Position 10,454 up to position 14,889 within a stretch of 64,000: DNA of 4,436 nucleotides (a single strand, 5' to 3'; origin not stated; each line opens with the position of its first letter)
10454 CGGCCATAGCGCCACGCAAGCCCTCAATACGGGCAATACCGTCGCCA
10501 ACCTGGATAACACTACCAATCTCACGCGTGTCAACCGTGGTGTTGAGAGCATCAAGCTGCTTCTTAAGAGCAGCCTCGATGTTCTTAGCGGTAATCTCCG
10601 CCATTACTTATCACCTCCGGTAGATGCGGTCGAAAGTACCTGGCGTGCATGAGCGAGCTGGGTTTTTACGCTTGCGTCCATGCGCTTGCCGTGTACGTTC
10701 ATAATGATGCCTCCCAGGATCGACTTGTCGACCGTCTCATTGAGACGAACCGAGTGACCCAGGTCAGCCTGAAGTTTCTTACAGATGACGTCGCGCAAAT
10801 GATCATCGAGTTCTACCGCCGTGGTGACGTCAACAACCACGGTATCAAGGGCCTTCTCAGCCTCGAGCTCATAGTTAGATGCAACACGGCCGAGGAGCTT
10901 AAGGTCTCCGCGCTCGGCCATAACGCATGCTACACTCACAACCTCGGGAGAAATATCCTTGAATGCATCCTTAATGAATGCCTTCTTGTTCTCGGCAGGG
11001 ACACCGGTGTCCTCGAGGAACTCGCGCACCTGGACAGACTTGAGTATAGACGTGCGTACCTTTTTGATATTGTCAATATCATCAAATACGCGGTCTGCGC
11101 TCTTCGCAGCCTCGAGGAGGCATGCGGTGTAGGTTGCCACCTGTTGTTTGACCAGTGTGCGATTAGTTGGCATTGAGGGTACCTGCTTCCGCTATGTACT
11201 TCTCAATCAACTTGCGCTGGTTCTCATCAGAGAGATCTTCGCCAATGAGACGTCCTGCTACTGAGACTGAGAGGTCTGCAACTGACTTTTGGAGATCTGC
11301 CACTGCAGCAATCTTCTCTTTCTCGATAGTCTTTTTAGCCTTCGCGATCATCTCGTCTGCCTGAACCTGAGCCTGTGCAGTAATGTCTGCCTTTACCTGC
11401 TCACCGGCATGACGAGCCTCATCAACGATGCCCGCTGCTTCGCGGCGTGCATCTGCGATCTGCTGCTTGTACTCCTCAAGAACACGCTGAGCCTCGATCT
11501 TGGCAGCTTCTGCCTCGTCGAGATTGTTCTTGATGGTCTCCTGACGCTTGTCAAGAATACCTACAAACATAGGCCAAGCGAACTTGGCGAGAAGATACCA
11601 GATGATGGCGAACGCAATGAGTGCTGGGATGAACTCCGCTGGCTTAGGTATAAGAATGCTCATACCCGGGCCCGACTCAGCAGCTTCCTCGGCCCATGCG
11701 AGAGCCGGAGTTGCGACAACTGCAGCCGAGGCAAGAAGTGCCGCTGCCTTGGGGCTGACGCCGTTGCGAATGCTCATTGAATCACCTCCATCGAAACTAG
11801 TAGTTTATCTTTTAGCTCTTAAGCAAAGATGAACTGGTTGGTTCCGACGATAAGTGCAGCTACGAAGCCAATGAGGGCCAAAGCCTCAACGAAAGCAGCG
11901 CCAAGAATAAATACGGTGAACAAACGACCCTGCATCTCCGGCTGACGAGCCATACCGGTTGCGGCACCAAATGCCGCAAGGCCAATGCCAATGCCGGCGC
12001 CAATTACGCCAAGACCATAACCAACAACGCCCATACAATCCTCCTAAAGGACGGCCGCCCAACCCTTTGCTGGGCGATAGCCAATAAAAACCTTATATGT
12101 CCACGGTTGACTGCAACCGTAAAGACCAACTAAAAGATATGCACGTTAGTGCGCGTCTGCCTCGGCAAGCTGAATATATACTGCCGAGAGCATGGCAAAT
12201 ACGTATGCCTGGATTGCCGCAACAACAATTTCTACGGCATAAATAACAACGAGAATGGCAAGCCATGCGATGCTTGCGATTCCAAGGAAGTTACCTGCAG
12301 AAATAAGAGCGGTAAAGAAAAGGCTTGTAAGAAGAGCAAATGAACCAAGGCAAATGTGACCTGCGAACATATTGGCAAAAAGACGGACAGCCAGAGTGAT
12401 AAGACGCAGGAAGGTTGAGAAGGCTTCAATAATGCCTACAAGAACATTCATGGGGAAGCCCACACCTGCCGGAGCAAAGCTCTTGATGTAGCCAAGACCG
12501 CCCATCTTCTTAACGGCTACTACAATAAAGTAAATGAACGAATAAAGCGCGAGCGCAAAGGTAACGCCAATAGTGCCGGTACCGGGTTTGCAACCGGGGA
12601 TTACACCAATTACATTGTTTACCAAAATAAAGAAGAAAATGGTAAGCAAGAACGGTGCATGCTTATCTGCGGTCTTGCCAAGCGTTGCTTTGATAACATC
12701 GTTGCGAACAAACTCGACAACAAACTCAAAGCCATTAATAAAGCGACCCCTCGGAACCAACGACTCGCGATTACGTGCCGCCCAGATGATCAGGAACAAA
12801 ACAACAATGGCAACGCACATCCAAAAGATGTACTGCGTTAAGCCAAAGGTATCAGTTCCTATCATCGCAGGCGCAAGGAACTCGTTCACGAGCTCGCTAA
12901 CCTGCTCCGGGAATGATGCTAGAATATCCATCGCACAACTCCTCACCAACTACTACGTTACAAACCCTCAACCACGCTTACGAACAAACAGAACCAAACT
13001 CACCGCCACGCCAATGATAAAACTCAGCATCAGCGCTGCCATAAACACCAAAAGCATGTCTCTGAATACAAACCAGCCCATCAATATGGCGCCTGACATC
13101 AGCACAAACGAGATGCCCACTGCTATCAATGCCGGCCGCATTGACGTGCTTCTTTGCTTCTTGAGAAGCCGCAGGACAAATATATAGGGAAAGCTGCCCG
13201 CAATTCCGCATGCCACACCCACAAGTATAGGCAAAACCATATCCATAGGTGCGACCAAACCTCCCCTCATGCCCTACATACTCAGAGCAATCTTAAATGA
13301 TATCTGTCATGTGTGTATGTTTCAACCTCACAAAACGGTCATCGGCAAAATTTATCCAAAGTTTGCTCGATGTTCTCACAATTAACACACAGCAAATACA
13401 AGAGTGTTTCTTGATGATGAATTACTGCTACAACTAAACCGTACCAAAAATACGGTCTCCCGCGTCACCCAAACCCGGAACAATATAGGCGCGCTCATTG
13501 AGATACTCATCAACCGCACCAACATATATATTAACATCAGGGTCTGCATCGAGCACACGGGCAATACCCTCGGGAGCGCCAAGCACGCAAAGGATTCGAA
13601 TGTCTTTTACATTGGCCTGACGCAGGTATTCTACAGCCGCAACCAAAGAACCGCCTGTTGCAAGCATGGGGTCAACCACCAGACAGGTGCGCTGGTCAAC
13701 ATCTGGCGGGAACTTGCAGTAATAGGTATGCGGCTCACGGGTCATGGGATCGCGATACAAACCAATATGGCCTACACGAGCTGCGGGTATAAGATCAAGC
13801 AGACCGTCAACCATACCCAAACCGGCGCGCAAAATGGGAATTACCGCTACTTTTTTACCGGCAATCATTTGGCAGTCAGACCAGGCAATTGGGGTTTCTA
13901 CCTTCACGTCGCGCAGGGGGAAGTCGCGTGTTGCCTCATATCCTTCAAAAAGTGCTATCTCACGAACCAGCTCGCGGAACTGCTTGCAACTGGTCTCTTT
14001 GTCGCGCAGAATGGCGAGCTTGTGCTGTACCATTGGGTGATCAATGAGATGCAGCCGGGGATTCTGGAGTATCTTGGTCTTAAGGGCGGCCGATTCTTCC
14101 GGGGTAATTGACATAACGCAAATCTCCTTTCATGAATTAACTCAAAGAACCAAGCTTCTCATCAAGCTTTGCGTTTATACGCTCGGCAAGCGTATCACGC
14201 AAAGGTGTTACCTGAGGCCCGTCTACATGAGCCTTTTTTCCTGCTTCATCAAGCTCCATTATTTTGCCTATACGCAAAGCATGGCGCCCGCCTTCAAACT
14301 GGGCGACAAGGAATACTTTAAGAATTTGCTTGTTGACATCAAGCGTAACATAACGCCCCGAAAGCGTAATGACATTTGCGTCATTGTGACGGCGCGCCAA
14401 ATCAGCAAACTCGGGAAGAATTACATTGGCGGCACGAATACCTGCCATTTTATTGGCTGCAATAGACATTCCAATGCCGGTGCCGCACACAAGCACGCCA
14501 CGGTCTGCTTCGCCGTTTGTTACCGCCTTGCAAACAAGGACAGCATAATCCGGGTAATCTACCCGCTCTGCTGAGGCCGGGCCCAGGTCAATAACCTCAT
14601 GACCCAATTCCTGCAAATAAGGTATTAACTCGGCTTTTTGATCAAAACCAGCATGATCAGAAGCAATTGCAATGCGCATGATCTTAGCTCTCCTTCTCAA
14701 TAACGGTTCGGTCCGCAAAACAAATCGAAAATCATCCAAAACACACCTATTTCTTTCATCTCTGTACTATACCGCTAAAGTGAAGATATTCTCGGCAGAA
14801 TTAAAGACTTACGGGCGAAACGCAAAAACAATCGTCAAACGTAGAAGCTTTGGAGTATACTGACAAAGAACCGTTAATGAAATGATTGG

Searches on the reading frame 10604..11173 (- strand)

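Call 47: search_protein_families(library=pfam, proteins=[window:10604-11173:-], max_evalue=0.00001)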
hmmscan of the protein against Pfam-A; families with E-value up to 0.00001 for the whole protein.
window:10604-11173:- (189 aa): 1 family
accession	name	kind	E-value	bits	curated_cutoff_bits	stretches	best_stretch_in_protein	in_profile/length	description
PF00213.23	OSCP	-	4e-31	108.8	22.3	1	14-178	4-170/172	ATP synthase delta (OSCP) subunit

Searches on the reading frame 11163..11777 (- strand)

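Call 47: search_protein_families(library=pfam, proteins=[window:11163-11777:-], max_evalue=0.00001)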
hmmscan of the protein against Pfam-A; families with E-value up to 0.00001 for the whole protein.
window:11163-11777:- (204 aa): 1 family
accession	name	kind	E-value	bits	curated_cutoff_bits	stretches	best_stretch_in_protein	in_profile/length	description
PF00430.23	ATP-synt_B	-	5.2e-31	107.9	28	1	52-178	5-131/132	ATP synthase B/B' CF(0)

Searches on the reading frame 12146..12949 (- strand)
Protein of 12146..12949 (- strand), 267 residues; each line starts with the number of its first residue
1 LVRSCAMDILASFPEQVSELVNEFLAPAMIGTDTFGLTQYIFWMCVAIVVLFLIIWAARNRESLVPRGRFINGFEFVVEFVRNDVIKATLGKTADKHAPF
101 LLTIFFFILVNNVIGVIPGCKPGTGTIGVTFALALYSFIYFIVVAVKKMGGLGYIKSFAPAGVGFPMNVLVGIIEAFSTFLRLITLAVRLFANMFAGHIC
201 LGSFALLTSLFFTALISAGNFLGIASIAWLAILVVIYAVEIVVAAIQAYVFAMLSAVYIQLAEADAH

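Call 48: search_protein_families(library=pfam, proteins=[window:12146-12949:-], max_evalue=0.00001)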
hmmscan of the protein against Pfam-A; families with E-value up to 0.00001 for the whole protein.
window:12146-12949:- (267 aa): 1 family
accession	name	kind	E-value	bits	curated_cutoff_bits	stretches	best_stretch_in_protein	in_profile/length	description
PF00119.25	ATP-synt_A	-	4.5e-54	184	33.9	1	42-260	2-217/217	ATP synthase A chain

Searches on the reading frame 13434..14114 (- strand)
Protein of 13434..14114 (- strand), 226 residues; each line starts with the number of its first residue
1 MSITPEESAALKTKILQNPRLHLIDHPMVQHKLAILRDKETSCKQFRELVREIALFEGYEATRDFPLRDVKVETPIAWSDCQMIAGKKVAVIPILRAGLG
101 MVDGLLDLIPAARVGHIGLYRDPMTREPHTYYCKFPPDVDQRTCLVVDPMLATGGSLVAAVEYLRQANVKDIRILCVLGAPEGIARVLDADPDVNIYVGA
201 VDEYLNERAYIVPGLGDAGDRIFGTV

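Call 48: search_protein_families(library=pfam, proteins=[window:13434-14114:-], max_evalue=0.00001)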
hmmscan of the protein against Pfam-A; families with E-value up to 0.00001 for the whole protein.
window:13434-14114:- (226 aa): 2 families
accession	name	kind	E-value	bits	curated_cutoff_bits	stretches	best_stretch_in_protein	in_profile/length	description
PF14681.12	UPRTase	-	3.3e-74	249.2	27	1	24-225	2-206/206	Uracil phosphoribosyltransferase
PF00156.33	Pribosyltran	-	1.2e-13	51.1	26.3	1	76-192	19-138/158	Phosphoribosyl transferase domain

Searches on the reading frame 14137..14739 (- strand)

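Call 48: search_protein_families(library=pfam, proteins=[window:14137-14739:-], max_evalue=0.00001)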
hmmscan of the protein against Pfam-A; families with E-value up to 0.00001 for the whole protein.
window:14137-14739:- (200 aa): 1 family
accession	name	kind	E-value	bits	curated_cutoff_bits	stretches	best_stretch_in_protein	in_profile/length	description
PF02502.23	LacAB_rpiB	-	4.5e-54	182.6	24.7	1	23-160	1-138/138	Ribose/Galactose Isomerase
